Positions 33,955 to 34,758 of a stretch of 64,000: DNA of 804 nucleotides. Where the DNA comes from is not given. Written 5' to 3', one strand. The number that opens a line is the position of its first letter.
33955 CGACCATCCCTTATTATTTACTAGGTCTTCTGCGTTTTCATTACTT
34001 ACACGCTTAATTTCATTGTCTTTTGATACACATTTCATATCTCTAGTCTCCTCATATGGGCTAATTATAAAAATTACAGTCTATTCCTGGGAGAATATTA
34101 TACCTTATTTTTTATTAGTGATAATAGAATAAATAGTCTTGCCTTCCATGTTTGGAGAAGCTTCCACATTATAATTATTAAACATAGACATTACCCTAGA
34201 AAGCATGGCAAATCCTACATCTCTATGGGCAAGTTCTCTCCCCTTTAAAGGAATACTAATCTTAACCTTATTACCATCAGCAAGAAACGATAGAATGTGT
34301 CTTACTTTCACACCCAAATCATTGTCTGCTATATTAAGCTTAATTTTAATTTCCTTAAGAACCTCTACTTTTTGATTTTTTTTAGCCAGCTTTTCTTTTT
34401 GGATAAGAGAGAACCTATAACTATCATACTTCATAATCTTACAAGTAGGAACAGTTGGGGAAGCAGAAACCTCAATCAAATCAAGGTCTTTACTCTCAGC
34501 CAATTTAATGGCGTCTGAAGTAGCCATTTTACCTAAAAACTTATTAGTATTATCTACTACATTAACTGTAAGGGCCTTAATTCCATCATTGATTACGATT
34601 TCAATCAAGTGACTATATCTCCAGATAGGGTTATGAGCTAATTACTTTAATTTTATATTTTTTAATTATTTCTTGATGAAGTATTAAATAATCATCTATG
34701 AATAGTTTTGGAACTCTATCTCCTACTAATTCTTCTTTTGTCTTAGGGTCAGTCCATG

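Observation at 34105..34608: Bacterial-type translation initiation factor IF-3 in a phage-like accessory region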

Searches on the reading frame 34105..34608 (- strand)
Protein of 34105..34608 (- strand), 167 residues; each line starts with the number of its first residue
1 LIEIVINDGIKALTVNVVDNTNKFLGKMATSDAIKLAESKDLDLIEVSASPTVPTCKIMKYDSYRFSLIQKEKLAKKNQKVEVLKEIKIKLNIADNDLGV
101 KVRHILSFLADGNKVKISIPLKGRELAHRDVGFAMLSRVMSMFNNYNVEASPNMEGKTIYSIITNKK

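Call 3: search_protein_families(library=pfam, proteins=[window:34105-34608:-], max_evalue=1)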
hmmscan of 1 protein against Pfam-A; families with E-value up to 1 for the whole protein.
window:34105-34608:- (167 aa): 3 families
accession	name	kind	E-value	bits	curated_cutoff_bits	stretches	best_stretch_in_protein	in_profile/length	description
PF00707.27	IF3_C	-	6.7e-24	84.1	34.8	1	84-165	3-85/86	Translation initiation factor IF-3, C-terminal domain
PF05198.21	IF3_N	-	1.1e-17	64.4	26.9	1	6-73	1-68/70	Translation initiation factor IF-3, N-terminal domain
PF14877.11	mIF3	-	0.021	15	33.8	1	70-124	111-168/177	Mitochondrial translation initiation factor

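Call 4: search_protein_families(library=ncbifam, proteins=[window:34105-34608:-], max_evalue=1)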
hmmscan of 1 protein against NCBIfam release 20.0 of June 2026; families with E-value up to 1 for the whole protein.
window:34105-34608:- (167 aa): 2 families
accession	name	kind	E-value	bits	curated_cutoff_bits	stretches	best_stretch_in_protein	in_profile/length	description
TIGR00168.2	infC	equivalog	2.2e-43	148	60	1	5-167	6-169/170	translation initiation factor IF-3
NF011924.1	PRK15395.1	equivalog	0.26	10.3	420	0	55-115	29-85/329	galactose/glucose ABC transporter substrate-binding protein MglB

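Call 5: search_protein_families(library=phrogs, proteins=[window:34105-34608:-], max_evalue=1)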
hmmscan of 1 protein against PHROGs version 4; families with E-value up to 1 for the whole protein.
window:34105-34608:- (167 aa): 2 families
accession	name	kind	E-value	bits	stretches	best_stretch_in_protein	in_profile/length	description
phrog_9787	-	other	3.4e-40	138.7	1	2-167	2-168/168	translation initiation factor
phrog_16601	-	unknown function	0.099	14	1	70-149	11-85/112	-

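Call 7: search_dna_similar(query=window:34105-34608:-, collection=phages, mode=protein, max_rows=40)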
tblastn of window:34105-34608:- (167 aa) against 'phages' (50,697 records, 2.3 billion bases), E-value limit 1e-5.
Records with a match: 95; places in all: 95; records where one place covers at least 80% of the query: 37.
Best place of each record, by identity: <60% 95.
By first word of the organism name: Escherichia 31; Bacteriophage 11; Klebsiella 10; Salmonella 8; Erwinia 8; uncultured 5; Vibrio 3; Acinetobacter 2; Enterococcus 2; Listeria 2; and 8 more.
By host as written in the record: - 21; Escherichia coli 11; Klebsiella pneumoniae 5; Salmonella enterica subsp. enterica serovar Typhimurium 4; Erwinia amylovora 3; Erwinia amylovora SNUABM_01 3; Listeria monocytogenes 2; Salmonella enterica subsp. enterica serovar Typhi 2; and 34 more.
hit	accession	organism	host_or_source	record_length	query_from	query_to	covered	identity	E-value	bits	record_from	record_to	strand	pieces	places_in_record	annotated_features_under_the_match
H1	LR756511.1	uncultured phage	metagenomic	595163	6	167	97%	39.3%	5e-21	94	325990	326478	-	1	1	record has no annotation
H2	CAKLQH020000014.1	Acinetobacter phage MD-2021a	not known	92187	6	159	92%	41.3%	5e-23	100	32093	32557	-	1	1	infC: translation initiation factor IF-3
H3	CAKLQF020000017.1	Acinetobacter phage MD-2021a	not known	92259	6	159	92%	41.3%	5e-23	100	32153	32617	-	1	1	infC: translation initiation factor IF-3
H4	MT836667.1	Bacteriophage sp.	human fecal samples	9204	3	163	96%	37.4%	1e-21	96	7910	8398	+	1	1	record has no annotation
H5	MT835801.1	Bacteriophage sp.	human fecal samples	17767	3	166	98%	36.0%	8e-21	94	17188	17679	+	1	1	record has no annotation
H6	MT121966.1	Pseudomonas phage SC_8_H2H8_2017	Pseudomonas sp.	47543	6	167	97%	36.2%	3e-25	106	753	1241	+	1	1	translation initiation factor IF-3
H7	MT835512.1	Bacteriophage sp.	human fecal samples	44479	3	167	99%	34.3%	4e-27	111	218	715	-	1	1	record has no annotation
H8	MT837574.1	Bacteriophage sp.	human fecal samples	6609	6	166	96%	34.6%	3e-24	103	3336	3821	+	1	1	record has no annotation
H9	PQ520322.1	Enterococcus phage IME_EF3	-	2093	3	166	98%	33.3%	4e-25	105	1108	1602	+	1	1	record has no annotation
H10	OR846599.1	Enterococcus phage Efs 1-1-1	Enterococcus faecalis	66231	3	166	98%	33.3%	5e-25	105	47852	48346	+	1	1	record has no annotation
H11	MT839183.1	Bacteriophage sp.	human fecal samples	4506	4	166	98%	33.5%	4e-18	86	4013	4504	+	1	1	record has no annotation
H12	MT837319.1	Bacteriophage sp.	human fecal samples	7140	6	164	95%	34.4%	4e-16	80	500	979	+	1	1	record has no annotation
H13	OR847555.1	Listeria phage LM 4-11-1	Listeria monocytogenes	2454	3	166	98%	32.7%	3e-24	103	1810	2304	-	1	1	record has no annotation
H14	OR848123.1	Listeria phage LM 4-14-1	Listeria monocytogenes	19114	3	166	98%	32.7%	4e-24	103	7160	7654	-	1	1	record has no annotation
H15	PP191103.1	Salmonella phage PHA46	Salmonella enterica subsp. enterica ...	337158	1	166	99%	32.0%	4e-13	72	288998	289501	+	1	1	translation initiation factor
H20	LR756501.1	uncultured phage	metagenomic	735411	5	167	98%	32.3%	1e-20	93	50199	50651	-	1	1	record has no annotation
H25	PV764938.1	Sinorhizobium phage Phosso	Sinohrizobium meliloti NRRL L-50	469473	6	163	95%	31.3%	8e-19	88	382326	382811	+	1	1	translation initiation factor IF-3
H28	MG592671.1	Vibrio phage 2.275.O._10N.286.54.E11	Vibrio cyclitrophicus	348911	3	152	90%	31.6%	9e-17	82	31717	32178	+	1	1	translation initiation factor IF-3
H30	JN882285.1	Cronobacter phage vB_CsaM_GAP32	Cronobacter sakazakii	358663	1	128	77%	36.9%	3e-14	75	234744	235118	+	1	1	translation initiation factor IF-3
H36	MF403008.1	Agrobacterium phage Atu_ph07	Agrobacterium tumefaciens C58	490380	4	167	98%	28.3%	3e-15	77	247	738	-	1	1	translation initiation factor 3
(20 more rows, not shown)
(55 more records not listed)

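Call 12: find_encoding_contigs(protein=window:34105-34608:-, flank=10000, max_places=6)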
Protein window:34105-34608:- (167 aa): 24 contigs read that carry it; 6 places shown.
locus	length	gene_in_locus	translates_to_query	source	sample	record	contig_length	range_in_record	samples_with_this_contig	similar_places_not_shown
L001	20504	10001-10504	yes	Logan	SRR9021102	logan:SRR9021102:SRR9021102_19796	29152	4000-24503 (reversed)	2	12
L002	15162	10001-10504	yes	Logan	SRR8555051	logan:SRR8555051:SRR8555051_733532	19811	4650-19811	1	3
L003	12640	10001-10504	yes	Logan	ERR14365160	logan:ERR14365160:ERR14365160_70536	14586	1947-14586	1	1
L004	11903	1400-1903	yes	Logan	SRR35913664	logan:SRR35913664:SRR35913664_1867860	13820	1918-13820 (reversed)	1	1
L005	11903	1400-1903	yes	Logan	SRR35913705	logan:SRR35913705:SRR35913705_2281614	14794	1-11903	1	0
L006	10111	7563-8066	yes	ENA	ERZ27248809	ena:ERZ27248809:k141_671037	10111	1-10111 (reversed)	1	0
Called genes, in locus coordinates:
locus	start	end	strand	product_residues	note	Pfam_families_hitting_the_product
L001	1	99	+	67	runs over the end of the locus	-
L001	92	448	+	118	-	-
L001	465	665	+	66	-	-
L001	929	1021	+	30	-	-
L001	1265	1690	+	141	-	-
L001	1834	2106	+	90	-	-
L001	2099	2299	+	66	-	-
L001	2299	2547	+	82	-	-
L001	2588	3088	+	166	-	-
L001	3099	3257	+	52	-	-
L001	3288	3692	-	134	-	PF24146:K1-lyase_C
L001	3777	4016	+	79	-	-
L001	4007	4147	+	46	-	-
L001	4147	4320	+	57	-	-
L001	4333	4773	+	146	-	PF00293:NUDIX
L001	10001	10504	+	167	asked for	PF05198:IF3_N, PF00707:IF3_C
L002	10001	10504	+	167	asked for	PF05198:IF3_N, PF00707:IF3_C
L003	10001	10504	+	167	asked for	PF05198:IF3_N, PF00707:IF3_C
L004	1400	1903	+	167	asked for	PF05198:IF3_N, PF00707:IF3_C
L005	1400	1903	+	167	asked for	PF05198:IF3_N, PF00707:IF3_C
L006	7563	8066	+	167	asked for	PF05198:IF3_N, PF00707:IF3_C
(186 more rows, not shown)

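Call 13: find_homologous_proteins(query=window:34105-34608:-)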
Query window:34105-34608:- (167 aa): 42 proteins with E <= 0.001 among 110 candidates.
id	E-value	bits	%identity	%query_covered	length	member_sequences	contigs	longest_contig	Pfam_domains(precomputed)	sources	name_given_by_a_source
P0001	1.7e-98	345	99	100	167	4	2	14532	PF00707.28,PF05198.22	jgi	jgi:translation initiation factor IF-3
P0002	3.1e-84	299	86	100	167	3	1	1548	PF00707.28,PF05198.22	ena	-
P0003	1.3e-78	280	81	100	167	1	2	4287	PF00707.28,PF05198.22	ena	-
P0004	2.1e-59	218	64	100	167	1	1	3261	PF00707.28,PF05198.22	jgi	jgi:translation initiation factor IF-3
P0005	1.2e-47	180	81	65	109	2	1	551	PF00707.28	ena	-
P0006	1.9e-31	127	41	99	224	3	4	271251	PF00707.28,PF05198.22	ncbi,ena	-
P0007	3.2e-30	123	43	98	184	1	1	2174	PF00707.28,PF05198.22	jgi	-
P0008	5.0e-29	119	38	99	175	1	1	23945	PF00707.28,PF05198.22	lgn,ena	-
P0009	2.7e-28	117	37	99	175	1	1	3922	PF00707.28,PF05198.22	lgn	-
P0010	9.2e-28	115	37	99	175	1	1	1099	PF00707.28,PF05198.22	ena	-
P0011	1.0e-27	115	38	97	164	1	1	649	PF00707.28,PF05198.22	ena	-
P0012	1.6e-27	114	38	97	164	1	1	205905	PF00707.28,PF05198.22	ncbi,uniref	ncbi:translation initiation factor IF-3 [Aliarcobacter cryaerophilus]|uniref:translation initiation 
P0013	5.2e-27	113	37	99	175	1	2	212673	PF00707.28,PF05198.22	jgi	-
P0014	7.3e-27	112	37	99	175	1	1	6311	PF00707.28,PF05198.22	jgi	-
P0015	1.7e-26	111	36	99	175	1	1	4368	PF00707.28,PF05198.22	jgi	-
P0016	1.8e-26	111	40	95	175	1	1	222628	PF00707.28,PF05198.22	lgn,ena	-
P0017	2.0e-26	111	40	95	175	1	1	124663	PF00707.28,PF05198.22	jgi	-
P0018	4.6e-26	110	36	99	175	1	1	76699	PF00707.28,PF05198.22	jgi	-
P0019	7.6e-26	109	36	99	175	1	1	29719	PF00707.28,PF05198.22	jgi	-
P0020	8.5e-26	109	41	86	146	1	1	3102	PF00707.28,PF05198.22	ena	-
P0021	1.1e-25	109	36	99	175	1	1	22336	PF00707.28,PF05198.22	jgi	-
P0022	1.1e-25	109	36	99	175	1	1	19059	PF00707.28,PF05198.22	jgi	-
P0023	4.8e-25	106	37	95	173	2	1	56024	PF00707.28,PF05198.22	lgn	-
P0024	5.7e-25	106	36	97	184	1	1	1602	PF00707.28,PF05198.22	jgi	-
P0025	6.0e-25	106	40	80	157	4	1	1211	PF00707.28,PF05198.22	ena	-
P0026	7.6e-25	106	36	97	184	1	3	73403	PF00707.28,PF05198.22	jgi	-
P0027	9.5e-25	106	36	97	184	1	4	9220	PF00707.28,PF05198.22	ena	-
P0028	9.5e-25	106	36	97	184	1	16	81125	PF00707.28,PF05198.22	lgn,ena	-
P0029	3.8e-24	104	34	99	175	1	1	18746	PF00707.28,PF05198.22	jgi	-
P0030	4.5e-24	103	36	96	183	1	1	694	PF00707.28,PF05198.22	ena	-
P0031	4.1e-23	100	40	83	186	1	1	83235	PF00707.28,PF05198.22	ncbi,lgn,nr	ncbi:MAG: translation initiation factor IF-3 [Candidatus Buchananbacteria bacterium]|nr:translation 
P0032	1.5e-22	98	38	80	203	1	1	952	PF00707.28,PF05198.22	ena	-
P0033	2.2e-22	98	33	98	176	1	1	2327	PF00707.28,PF05198.22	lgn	-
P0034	5.7e-22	97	36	99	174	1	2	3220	PF00707.28,PF05198.22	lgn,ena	-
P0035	8.6e-22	96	36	99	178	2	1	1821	PF00707.28,PF05198.22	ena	-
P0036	1.8e-19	88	40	84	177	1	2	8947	PF00707.28,PF05198.22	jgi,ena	jgi:translation initiation factor IF-3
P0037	3.0e-14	71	36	80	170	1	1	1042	PF00707.28,PF05198.22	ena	-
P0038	8.1e-14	70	35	80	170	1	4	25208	PF00707.28,PF05198.22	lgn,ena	-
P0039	3.3e-13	68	35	80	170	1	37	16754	PF00707.28,PF05198.22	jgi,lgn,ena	jgi:translation initiation factor IF-3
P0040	4.7e-13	68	34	97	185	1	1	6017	PF00707.28,PF05198.22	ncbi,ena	-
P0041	2.0e-12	66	36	80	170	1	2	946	PF00707.28,PF05198.22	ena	-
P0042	1.9e-10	59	36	66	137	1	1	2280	PF00707.28,PF05198.22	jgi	jgi:translation initiation factor IF-3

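Call 15: find_related_loci(query=window:34105-34608:-, collection=viral_contigs, flank=10000)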
Query window:34105-34608:- (167 aa) in viral_contigs; peptide patterns used: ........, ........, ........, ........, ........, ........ (x = any residue, [..] = any of these).
39 stretches matched a pattern, but none encodes a relative of the query by tblastn (E <= 1e-3).

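Call 22: search_solved_structures(query=window:34105-34608:-, show_alignments=3)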
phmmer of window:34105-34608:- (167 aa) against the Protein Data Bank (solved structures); distinct sequences matched with E-value up to 0.001: 11.
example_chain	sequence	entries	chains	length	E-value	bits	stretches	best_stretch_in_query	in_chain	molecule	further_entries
5me0_Y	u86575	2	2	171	1.4e-28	103.3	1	4-165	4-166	Translation initiation factor IF-3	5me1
5lmn_X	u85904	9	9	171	1.1e-26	97.1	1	3-162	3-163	Translation initiation factor IF-3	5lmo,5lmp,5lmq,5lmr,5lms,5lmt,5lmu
8jsg_A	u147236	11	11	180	6.5e-24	88.1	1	6-166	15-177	Translation initiation factor IF-3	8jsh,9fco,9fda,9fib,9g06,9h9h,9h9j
5me0_Z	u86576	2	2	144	2.5e-22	83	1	29-166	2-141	Translation initiation factor IF-3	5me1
6vrj_A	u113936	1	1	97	2.8e-17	66.6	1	75-167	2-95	Translation initiation factor IF-3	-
2m71_A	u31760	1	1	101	3e-16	63.3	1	80-167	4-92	Translation initiation factor IF-3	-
2ife_A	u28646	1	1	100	2.9e-13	53.6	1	75-167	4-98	PROTEIN (TRANSLATION INITIATION FACTOR IF3)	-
1tig_A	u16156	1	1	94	1.8e-11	47.7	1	79-165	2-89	TRANSLATION INITIATION FACTOR 3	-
1i96_V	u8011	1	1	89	7.2e-11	45.8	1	84-162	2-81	TRANSLATION INITIATION FACTOR IF3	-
1tif_A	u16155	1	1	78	1e-09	42.1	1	3-77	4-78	TRANSLATION INITIATION FACTOR 3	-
6o6d_A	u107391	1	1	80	3.4e-08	37.2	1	3-71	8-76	Translation initiation factor IF-3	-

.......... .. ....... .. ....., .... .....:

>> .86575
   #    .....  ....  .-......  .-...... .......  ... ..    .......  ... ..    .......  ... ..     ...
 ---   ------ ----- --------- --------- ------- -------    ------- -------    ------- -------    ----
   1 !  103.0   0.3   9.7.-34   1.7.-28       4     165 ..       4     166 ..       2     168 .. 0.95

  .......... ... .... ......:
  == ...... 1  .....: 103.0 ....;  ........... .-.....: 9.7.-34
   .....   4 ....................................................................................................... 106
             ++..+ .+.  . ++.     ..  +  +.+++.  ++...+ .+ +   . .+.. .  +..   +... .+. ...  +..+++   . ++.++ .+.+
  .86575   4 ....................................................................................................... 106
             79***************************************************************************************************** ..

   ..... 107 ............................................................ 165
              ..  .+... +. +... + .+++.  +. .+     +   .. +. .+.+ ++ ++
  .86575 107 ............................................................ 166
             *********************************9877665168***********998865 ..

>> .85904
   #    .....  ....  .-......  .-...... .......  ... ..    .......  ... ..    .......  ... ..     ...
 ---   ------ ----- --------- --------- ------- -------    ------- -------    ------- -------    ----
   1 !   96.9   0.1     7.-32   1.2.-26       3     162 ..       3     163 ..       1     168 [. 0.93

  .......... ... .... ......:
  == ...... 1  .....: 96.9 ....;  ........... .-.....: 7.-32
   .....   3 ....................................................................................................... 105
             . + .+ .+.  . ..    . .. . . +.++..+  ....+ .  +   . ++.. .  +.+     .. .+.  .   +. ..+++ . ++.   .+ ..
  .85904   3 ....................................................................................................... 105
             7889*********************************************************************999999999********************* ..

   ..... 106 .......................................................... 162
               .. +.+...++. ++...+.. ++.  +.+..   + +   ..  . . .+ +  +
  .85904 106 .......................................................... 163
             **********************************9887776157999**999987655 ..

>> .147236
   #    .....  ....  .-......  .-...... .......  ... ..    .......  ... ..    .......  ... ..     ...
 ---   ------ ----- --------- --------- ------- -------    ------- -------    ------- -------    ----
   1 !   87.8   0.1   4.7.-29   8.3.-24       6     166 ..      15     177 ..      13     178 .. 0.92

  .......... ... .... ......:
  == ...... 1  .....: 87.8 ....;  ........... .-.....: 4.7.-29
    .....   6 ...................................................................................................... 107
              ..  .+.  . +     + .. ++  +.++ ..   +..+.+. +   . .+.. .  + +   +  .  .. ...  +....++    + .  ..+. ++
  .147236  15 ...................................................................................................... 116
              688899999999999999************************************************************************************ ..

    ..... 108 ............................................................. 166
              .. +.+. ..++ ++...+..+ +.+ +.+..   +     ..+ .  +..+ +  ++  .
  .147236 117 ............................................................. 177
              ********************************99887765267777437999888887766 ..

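Call 26: list_cluster_members(proteins=[P0001, P0006, P0007, P0008, P0013, P0016, P0023, P0028, P0039, P0040])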
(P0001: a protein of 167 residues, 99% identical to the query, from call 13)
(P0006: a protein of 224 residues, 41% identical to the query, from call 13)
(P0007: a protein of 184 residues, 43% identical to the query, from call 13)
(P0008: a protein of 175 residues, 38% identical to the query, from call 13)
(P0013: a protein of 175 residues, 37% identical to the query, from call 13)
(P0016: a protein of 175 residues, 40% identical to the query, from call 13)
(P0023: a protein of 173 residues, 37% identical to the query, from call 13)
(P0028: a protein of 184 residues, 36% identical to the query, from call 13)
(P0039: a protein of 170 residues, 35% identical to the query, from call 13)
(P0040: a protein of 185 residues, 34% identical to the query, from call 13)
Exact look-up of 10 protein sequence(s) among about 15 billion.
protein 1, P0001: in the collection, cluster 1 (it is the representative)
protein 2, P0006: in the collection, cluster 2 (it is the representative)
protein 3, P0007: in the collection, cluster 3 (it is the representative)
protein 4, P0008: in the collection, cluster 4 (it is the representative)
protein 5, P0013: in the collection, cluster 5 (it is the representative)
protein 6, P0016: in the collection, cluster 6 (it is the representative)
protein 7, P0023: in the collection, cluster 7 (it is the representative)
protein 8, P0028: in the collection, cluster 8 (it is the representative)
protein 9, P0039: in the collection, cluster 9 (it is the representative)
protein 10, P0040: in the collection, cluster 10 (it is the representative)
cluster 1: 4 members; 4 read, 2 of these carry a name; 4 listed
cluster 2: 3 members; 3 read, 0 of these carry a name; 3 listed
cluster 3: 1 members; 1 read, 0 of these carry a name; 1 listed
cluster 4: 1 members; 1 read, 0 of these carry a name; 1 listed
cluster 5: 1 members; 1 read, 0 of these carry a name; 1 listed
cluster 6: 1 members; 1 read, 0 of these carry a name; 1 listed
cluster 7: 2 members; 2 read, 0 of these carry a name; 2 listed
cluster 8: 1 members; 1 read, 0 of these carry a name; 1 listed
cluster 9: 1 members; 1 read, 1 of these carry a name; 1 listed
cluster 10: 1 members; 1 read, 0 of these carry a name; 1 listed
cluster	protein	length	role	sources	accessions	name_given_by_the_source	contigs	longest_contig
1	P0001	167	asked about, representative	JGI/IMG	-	translation initiation factor IF-3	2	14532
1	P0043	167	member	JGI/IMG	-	translation initiation factor IF-3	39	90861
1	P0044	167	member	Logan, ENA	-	-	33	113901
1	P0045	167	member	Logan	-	-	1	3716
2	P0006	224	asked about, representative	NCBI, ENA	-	-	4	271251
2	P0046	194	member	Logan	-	-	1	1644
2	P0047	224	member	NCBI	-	-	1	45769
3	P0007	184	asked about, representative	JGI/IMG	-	-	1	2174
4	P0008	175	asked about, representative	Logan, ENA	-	-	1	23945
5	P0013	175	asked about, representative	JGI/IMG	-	-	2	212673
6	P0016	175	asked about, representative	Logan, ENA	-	-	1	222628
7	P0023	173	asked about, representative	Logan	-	-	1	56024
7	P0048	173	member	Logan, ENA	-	-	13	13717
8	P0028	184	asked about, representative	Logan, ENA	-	-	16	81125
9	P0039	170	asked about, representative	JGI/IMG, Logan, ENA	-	translation initiation factor IF-3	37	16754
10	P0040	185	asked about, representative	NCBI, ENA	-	-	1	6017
